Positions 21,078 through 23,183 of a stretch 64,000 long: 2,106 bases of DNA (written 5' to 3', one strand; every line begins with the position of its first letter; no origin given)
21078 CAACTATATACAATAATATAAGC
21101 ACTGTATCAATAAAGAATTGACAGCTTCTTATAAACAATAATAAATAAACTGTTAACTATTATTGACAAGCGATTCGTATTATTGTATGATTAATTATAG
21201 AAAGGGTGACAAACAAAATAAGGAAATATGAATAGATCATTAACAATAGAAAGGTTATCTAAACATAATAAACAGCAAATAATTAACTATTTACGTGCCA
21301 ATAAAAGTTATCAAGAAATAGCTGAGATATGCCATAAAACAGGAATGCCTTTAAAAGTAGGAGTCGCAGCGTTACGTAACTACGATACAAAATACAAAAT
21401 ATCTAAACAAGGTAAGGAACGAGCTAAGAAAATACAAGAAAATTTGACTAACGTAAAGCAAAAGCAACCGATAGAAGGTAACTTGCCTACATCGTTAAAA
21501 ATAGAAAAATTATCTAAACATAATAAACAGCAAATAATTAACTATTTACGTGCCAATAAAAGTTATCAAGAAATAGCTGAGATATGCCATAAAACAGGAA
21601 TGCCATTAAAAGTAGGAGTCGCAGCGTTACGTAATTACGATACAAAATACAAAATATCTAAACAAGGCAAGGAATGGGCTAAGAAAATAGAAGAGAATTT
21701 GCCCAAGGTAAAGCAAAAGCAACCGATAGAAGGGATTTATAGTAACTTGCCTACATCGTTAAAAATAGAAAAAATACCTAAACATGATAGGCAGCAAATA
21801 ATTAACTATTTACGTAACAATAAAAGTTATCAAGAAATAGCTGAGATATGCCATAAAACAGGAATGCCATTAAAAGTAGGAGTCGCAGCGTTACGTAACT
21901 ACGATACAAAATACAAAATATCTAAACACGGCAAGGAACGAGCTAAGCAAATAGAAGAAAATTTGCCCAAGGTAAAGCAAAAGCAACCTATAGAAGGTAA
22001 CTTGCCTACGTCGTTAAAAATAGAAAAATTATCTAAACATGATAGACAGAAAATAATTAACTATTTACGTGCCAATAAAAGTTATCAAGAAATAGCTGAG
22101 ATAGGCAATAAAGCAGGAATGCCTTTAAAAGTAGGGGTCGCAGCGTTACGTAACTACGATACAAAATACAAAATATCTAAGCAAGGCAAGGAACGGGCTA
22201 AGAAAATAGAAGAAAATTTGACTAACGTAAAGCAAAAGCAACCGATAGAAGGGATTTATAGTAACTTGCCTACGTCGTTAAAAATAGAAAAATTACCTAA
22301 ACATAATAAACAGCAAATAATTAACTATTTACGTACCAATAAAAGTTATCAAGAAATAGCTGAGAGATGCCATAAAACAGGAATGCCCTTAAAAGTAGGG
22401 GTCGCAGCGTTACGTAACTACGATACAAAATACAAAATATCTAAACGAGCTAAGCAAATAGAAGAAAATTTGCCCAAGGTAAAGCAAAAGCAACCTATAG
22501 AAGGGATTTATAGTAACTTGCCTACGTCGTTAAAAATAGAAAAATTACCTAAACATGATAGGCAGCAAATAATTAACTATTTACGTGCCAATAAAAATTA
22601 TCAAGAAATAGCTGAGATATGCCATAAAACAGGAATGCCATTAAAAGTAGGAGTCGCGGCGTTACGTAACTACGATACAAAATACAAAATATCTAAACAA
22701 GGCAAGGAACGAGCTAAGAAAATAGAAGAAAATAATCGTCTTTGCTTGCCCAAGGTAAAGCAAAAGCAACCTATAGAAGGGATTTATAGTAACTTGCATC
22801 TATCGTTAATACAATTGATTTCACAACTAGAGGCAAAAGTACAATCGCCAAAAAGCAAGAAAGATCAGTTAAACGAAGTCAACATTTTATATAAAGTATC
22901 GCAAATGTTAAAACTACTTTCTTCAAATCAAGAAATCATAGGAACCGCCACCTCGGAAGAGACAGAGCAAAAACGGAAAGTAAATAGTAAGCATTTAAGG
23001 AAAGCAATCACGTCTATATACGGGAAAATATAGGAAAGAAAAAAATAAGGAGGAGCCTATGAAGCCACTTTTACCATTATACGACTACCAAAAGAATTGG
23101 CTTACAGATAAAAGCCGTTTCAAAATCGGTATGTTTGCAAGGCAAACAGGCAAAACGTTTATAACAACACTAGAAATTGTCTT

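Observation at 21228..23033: Small-terminase-position gene encodes six tandem, near-identical HTH-like modules in one polypeptide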

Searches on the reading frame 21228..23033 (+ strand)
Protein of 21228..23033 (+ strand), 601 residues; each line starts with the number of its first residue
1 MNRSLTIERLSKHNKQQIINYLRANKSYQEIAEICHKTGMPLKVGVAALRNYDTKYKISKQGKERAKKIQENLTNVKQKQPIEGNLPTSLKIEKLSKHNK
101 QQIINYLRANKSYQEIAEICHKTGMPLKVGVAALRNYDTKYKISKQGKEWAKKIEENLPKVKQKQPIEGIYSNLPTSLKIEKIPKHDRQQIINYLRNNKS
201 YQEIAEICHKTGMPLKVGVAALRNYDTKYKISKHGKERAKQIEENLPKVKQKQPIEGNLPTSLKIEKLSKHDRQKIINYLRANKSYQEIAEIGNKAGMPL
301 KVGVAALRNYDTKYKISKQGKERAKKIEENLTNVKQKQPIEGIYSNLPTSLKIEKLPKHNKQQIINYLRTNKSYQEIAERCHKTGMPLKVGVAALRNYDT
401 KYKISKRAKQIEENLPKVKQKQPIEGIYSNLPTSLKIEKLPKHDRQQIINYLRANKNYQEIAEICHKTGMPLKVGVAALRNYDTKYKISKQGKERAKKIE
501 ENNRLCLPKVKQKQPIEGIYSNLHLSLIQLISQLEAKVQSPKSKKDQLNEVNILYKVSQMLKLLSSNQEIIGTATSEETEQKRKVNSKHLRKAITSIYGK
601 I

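Call 3: search_protein_families(library=pfam, proteins=[window:21228-23033:+], max_evalue=1)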
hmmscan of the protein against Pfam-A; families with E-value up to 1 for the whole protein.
window:21228-23033:+ (601 aa): 41 families (the best 25 are shown)
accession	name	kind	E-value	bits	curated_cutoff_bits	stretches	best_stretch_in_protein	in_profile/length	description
PF08281.18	Sigma70_r4_2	-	2e-13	50.2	25.7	0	181-210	9-38/54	Sigma-70, region 4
PF13936.12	HTH_38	-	4.8e-12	45.9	27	1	265-291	2-28/44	Helix-turn-helix domain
PF13384.12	HTH_23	-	1.1e-09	38.3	24.6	0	187-209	6-28/50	Homeodomain-like domain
PF06757.18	Ins_allergen_rp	-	1.1e-08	35.5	23.2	0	7-42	135-170/174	Insect allergen related repeat, nitrile-specifier detoxification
PF16795.10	Phage_integr_3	-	2.7e-08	34.3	27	0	448-490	12-55/161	Archaeal phage integrase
PF13518.12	HTH_28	-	3.8e-08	33.7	25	0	188-208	2-22/52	Helix-turn-helix domain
PF00034.26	Cytochrom_C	-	6.8e-08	34.2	21.3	1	208-282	15-88/90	Cytochrome c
PF10955.13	Fin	-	1.2e-07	32.4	23.7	0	433-466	25-59/76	Anti-sigma-F factor Fin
PF01192.27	RNA_pol_Rpb6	-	1.1e-06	29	26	0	404-415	16-27/53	RNA polymerase Rpb6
PF13867.11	SAP30_Sin3_bdg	-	1.9e-05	25.3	22.2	0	45-63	2-19/53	Sin3 binding region of histone deacetylase complex subunit SAP30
PF01429.25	MBD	-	2.3e-05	24.3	21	0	13-30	44-63/77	Methyl-CpG binding domain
PF13309.12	HTH_22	-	3.5e-05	24.2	29.6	0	3-25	13-35/63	HTH domain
PF11676.13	DUF3272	-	5.1e-05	23.9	25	0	391-413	35-57/61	Protein of unknown function (DUF3272)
PF06855.17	YozE_SAM_like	-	0.00022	21.8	25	0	443-464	35-56/66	YozE SAM-like fold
PF09339.16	HTH_IclR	-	0.00025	21.2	22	0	17-41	7-31/52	IclR helix-turn-helix domain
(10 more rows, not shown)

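Call 4: search_protein_families(library=phrogs, proteins=[window:21228-23033:+], max_evalue=1)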
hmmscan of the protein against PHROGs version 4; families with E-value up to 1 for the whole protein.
window:21228-23033:+ (601 aa): 21 families
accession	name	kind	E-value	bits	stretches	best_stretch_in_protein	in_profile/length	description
phrog_5118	-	unknown function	9.3e-15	55.3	3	25-51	25-51/67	-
phrog_426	-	head and packaging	4.4e-11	44.3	2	352-412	7-70/184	terminase small subunit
phrog_18021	-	unknown function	5.4e-09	36.7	0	357-385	3-32/67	-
phrog_12786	-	unknown function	6.4e-09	36.9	0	15-44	39-68/207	-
phrog_37591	-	unknown function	1.2e-07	32.9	0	125-150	29-54/104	-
phrog_142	-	moron, auxiliary metabolic gene and host takeover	3.3e-07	31.4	0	97-152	11-65/116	Ren-like exclusion protein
phrog_664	-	DNA, RNA and nucleotide metabolism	3.9e-06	27.9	0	65-65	14-14/210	DNA binding protein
phrog_20355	-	unknown function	1.9e-05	25.5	0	456-498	26-67/69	-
phrog_29027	-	unknown function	0.00012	22.8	0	375-389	22-36/63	-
phrog_645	-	DNA, RNA and nucleotide metabolism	0.00019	22.6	0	269-291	23-45/196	Rnase E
phrog_9725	-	unknown function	0.0002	22.8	0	90-123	15-49/97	-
phrog_1526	-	unknown function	0.00063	21.1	0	466-509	8-51/89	-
phrog_7272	-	unknown function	0.0065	17.6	0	25-38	26-39/86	-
phrog_7054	-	unknown function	0.027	15.5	0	361-374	4-17/57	-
phrog_21800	-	unknown function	0.057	14.4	0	221-240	6-25/63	-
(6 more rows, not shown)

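Call 22: find_encoding_contigs(protein=window:21228-23033:+, flank=10000, max_places=10)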
Protein window:21228-23033:+ (601 aa): no gene with exactly this product is on record in the collection.
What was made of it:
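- Tried and rejected: Exact-sequence context look-up: not on record (call 22).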

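Call 52: search_protein_families(library=ncbifam, proteins=[window:21228-23033:+], max_evalue=1)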
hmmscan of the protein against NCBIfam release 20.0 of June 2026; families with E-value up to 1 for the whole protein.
window:21228-23033:+ (601 aa): 21 families
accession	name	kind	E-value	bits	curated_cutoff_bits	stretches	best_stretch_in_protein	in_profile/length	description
TIGR00114.1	lumazine-synth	equivalog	2.2e-10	40.7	84.6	0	25-72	82-127/138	6,7-dimethyl-8-ribityllumazine synthase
TIGR01558.1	sm_term_P27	equivalog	7.9e-09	35.5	45.6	1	434-475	20-62/116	phage terminase small subunit P27 family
NF053765.1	AntSigFFinGp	equivalog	1.3e-08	35.1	95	0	4-36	26-56/76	anti-sigma-F factor Fin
NF002132.0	PRK00971.1-1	equivalog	2e-08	33.7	381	0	95-132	226-263/308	glutaminase B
TIGR02937.1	sigma70-ECF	superfamily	1.1e-07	31.7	42.9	3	361-466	61-144/165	sigma-70 family RNA polymerase sigma factor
NF045758.2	YlxM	equivalog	6.2e-06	26.2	80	0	10-34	17-41/72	YlxM family DNA-binding protein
TIGR01448.2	helicase_RecD2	equivalog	1.2e-05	23.7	500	3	139-228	80-165/713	SF1B family DNA helicase RecD2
TIGR02985.1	Sig70_bacteroi1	subfamily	2.1e-05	24.8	126.4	1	313-382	70-141/162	RNA polymerase sigma-70 factor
NF007222.0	PRK09640.1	equivalog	3.6e-05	23.4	194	0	440-467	135-162/188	RNA polymerase sigma factor SigX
NF009192.0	PRK12540.1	equivalog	0.00011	21.9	307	0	179-217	108-146/182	RNA polymerase sigma factor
NF009169.0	PRK12516.1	equivalog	0.00017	21.1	321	0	437-468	114-145/188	RNA polymerase sigma factor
NF001204.0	PRK00166.1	equivalog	0.0012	18.2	176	0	268-368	90-180/276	symmetrical bis(5'-nucleosyl)-tetraphosphatase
NF041143.1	blaPenA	exception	0.0039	16.5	640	0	434-457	206-229/302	PEN-A family class A beta-lactamase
NF046079.1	HAD_phos_BT0820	equivalog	0.0057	17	165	0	6-56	29-76/137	BT0820 family HAD-type phosphatase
NF012005.0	PRK15461.1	equivalog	0.0077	15.4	348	0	116-153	245-282/298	sulfolactaldehyde 3-reductase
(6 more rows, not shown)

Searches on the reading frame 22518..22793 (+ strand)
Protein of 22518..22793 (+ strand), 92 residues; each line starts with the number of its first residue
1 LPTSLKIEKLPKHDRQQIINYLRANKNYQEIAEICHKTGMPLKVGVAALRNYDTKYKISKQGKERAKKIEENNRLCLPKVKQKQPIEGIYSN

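Call 34: search_solved_structures(query=A2, max_evalue=10, show_alignments=3)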
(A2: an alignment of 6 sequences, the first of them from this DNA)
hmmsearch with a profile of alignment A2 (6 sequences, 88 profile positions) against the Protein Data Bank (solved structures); distinct sequences matched with E-value up to 10: 6.
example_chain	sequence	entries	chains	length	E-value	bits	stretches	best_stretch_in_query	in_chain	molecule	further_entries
1a17_A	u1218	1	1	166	0.34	14.7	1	39-80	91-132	SERINE/THREONINE PROTEIN PHOSPHATASE 5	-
6pnp_B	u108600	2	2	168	0.6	13.9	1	5-60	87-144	Neurexophilin-1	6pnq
2bug_A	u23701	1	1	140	0.69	13.7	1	38-79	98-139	SERINE/THREONINE PROTEIN PHOSPHATASE 5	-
3ge6_A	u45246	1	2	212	0.76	13.6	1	42-69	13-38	Nitroreductase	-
6m0v_A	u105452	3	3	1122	2.4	12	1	7-49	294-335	CRISPR-associated endonuclease Cas9 1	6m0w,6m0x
6rj9_C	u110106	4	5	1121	2.4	12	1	7-49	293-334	CRISPR-associated endonuclease Cas9 1 | Streptococcus Thermophilus 1 Cas9 | Cas 9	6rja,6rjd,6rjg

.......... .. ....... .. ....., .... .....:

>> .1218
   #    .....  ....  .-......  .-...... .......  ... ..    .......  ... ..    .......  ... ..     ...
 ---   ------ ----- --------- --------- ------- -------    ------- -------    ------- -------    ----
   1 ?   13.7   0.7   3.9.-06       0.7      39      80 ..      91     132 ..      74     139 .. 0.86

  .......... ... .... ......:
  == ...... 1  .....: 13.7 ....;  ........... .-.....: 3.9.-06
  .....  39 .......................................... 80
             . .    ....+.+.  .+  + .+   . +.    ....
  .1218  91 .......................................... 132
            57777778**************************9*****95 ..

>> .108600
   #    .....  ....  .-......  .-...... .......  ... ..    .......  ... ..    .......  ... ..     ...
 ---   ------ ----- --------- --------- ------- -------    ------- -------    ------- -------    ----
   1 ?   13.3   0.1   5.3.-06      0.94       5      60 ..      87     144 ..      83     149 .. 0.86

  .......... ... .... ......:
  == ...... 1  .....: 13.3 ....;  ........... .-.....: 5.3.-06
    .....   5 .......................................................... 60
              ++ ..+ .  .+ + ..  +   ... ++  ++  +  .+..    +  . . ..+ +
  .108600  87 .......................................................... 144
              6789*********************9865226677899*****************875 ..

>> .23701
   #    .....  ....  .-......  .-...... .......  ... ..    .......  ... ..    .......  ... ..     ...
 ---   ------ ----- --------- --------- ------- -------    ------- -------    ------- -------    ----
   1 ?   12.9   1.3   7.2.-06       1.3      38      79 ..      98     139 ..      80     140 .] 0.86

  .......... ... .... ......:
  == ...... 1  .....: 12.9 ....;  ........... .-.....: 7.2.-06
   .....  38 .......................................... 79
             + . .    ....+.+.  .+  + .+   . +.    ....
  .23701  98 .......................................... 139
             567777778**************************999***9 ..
